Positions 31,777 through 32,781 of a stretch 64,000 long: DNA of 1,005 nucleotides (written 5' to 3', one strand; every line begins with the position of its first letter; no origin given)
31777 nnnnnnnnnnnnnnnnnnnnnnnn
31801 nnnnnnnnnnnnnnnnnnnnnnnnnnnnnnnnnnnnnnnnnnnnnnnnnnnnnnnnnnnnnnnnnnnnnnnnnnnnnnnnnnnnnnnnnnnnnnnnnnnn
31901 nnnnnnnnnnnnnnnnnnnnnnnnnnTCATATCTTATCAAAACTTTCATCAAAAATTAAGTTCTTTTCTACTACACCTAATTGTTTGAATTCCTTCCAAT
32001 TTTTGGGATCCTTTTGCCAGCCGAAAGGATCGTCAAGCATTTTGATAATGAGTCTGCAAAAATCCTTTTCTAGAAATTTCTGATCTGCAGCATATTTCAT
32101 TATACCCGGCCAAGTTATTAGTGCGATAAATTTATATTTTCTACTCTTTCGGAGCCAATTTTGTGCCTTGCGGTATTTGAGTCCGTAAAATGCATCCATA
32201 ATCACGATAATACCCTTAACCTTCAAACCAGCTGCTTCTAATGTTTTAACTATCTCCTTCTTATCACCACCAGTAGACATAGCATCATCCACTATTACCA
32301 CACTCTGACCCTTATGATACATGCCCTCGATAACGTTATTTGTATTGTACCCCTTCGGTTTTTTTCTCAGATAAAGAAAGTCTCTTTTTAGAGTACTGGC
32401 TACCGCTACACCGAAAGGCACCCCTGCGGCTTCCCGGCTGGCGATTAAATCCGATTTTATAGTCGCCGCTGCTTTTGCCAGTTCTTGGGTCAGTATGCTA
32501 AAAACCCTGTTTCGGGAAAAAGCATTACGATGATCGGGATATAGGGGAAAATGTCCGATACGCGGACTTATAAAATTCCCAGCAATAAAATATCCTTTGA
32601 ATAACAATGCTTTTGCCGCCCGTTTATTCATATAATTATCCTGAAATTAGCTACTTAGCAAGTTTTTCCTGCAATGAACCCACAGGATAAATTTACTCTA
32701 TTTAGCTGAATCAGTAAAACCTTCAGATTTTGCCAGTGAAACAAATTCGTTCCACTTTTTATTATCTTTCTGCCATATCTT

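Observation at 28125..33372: Five tandem OPRT-like PRTases share a novel W/K-rich C-terminal extension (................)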

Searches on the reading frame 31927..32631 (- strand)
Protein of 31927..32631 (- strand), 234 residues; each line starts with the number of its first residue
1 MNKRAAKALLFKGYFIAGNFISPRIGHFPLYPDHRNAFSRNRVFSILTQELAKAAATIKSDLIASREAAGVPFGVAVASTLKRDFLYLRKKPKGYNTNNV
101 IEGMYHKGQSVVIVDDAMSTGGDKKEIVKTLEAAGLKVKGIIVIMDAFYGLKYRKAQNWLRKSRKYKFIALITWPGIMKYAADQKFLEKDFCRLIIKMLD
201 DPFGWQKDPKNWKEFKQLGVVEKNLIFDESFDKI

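Call 4: search_protein_families(library=pfam, proteins=[window:31927-32631:-], max_evalue=0.01)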
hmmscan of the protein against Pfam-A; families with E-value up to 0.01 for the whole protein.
window:31927-32631:- (234 aa): 2 families
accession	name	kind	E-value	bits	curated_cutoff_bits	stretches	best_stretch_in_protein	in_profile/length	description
PF00156.33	Pribosyltran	-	1.5e-08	34.5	26.3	1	54-170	25-141/158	Phosphoribosyl transferase domain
PF15609.12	PRTase_2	-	0.0098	15.9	28.8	0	104-143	115-154/188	Phosphoribosyl transferase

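Call 5: search_protein_families(library=ncbifam, proteins=[window:31927-32631:-], max_evalue=0.01)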
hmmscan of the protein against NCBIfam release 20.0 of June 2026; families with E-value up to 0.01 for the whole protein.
window:31927-32631:- (234 aa): 23 families
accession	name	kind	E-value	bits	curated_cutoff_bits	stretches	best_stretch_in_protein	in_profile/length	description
NF001729.0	PRK00455.1-3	equivalog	1e-27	97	245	1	29-214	43-228/231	orotate phosphoribosyltransferase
TIGR00336.1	pyrE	equivalog_domain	2.4e-23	82.8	106.8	1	29-173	23-169/173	orotate phosphoribosyltransferase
NF004034.0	PRK05500.1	equivalog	3e-19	69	656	1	15-154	300-439/478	bifunctional orotidine-5'-phosphate decarboxylase/orotate phosphoribosyltransferase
NF002636.0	PRK02304.1-5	equivalog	8e-14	51.5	125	1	33-146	28-155/176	adenine phosphoribosyltransferase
TIGR01367.1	pyrE_Therm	equivalog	6.7e-12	45.4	150.25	1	13-148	10-145/187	orotate phosphoribosyltransferase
NF010382.0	PRK13809.1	equivalog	2.7e-11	43.2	208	1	17-150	25-160/210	orotate phosphoribosyltransferase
NF040646.1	HPT_Archaea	equivalog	2.8e-10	40.1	200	1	56-149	50-155/184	hypoxanthine/guanine phosphoribosyltransferase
TIGR01090.1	apt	equivalog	4.3e-10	39.9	185.85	1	31-146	18-147/169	adenine phosphoribosyltransferase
NF002635.0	PRK02304.1-4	subfamily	5.5e-10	39.1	146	1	50-148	45-155/188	adenine phosphoribosyltransferase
NF002633.0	PRK02304.1-2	equivalog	1.3e-09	38.1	224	1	40-146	29-149/172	adenine phosphoribosyltransferase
NF009211.0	PRK12560.1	equivalog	3.9e-09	36.6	188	1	41-146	34-152/187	adenine phosphoribosyltransferase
NF005592.0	PRK07322.1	subfamily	7.8e-09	35.2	143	1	48-102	42-95/180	adenine phosphoribosyltransferase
NF002620.0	PRK02277.1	subfamily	1.8e-08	34.3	115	1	47-146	76-179/201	orotate phosphoribosyltransferase-like protein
NF002634.0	PRK02304.1-3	equivalog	2.2e-07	30.7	170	1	37-146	33-156/182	adenine phosphoribosyltransferase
NF006328.0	PRK08558.1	equivalog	5.4e-06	26.2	184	1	33-145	85-213/238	adenine phosphoribosyltransferase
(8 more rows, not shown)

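Call 13: search_solved_structures(query=window:31927-32631:-, max_evalue=0.001, show_alignments=3)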
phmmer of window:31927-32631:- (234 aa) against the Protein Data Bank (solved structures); distinct sequences matched with E-value up to 0.001: 15.
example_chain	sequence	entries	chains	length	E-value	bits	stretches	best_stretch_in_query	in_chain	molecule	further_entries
3qw4_B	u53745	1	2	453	4.2e-19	71.9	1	6-152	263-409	UMP synthase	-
2aee_A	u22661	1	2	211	3.7e-18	68.8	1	28-207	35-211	Orotate phosphoribosyltransferase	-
3dez_A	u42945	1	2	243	1.5e-17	66.8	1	29-206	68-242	Orotate phosphoribosyltransferase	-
4ohc_A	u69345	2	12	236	4.5e-14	55.5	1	28-206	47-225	Orotate phosphoribosyltransferase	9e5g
2wns_A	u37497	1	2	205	8.1e-14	54.6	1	16-155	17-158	OROTATE PHOSPHORIBOSYLTRANSFERASE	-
3m3h_A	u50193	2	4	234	2.1e-13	53.2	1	28-146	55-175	Orotate phosphoribosyltransferase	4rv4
2yzk_A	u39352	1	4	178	1.4e-08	37.5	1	6-150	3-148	Orotate phosphoribosyltransferase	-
4lza_A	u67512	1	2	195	4.3e-06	29.4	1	41-147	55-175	Adenine phosphoribosyltransferase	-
5yw2_A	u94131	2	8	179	4.6e-06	29.3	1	45-151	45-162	Adenine phosphoribosyltransferase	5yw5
5hkf_A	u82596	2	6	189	4e-05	26.2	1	30-151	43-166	Orotate phosphoribosyltransferase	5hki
5hkl_A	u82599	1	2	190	4.1e-05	26.1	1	30-151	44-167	Orotate phosphoribosyltransferase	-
2p1z_A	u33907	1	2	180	5.7e-05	25.7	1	29-150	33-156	Phosphoribosyltransferase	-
9vlf_B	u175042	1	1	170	8.5e-05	25.1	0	41-147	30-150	Adenine phosphoribosyltransferase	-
1oro_A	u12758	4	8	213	0.00057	22.4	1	34-185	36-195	OROTATE PHOSPHORIBOSYLTRANSFERASE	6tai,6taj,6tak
1lh0_A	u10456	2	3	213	0.00077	22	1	34-184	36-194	OMP synthase | OROTATE PHOSPHORIBOSYLTRANSFERASE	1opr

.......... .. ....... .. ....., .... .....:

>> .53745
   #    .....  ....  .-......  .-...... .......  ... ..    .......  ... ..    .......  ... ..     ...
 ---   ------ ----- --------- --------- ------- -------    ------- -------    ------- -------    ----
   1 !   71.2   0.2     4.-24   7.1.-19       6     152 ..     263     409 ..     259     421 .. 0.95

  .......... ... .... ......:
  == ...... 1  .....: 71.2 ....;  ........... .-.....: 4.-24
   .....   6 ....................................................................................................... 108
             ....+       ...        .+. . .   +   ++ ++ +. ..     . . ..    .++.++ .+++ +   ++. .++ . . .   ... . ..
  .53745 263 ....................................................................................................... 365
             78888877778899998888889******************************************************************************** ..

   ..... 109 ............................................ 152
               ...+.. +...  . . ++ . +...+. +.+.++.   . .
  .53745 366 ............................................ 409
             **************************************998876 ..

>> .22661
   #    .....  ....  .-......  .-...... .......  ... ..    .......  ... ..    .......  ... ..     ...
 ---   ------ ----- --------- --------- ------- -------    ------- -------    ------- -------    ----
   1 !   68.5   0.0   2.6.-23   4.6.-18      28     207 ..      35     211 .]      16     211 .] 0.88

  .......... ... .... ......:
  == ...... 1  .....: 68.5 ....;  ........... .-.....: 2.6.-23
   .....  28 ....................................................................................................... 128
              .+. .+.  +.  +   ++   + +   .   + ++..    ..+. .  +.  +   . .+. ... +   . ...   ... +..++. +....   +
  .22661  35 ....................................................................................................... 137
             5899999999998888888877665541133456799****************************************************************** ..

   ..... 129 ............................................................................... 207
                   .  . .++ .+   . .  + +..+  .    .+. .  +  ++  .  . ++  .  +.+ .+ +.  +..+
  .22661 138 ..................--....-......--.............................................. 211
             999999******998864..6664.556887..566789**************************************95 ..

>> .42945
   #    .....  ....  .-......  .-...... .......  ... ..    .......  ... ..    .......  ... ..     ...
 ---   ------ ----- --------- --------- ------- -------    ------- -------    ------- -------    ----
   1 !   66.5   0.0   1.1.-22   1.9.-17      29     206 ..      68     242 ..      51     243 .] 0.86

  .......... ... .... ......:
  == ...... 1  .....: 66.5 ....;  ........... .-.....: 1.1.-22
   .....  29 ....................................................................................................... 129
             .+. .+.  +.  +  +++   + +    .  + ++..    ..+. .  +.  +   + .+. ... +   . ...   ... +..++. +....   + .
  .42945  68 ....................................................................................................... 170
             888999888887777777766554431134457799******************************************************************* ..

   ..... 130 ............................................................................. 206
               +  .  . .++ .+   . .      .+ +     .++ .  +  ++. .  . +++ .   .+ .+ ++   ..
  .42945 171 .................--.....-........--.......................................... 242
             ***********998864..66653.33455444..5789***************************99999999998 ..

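Call 61: search_protein_families(library=padloc, proteins=[window:31927-32631:-], max_evalue=0.01)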
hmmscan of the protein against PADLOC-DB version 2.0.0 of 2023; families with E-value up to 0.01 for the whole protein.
window:31927-32631:- (234 aa): 1 family
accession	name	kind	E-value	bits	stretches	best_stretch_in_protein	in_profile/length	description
PDLC01576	Csm2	-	0.0059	15.1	0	164-216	24-75/87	CAS-III-A; effector_SS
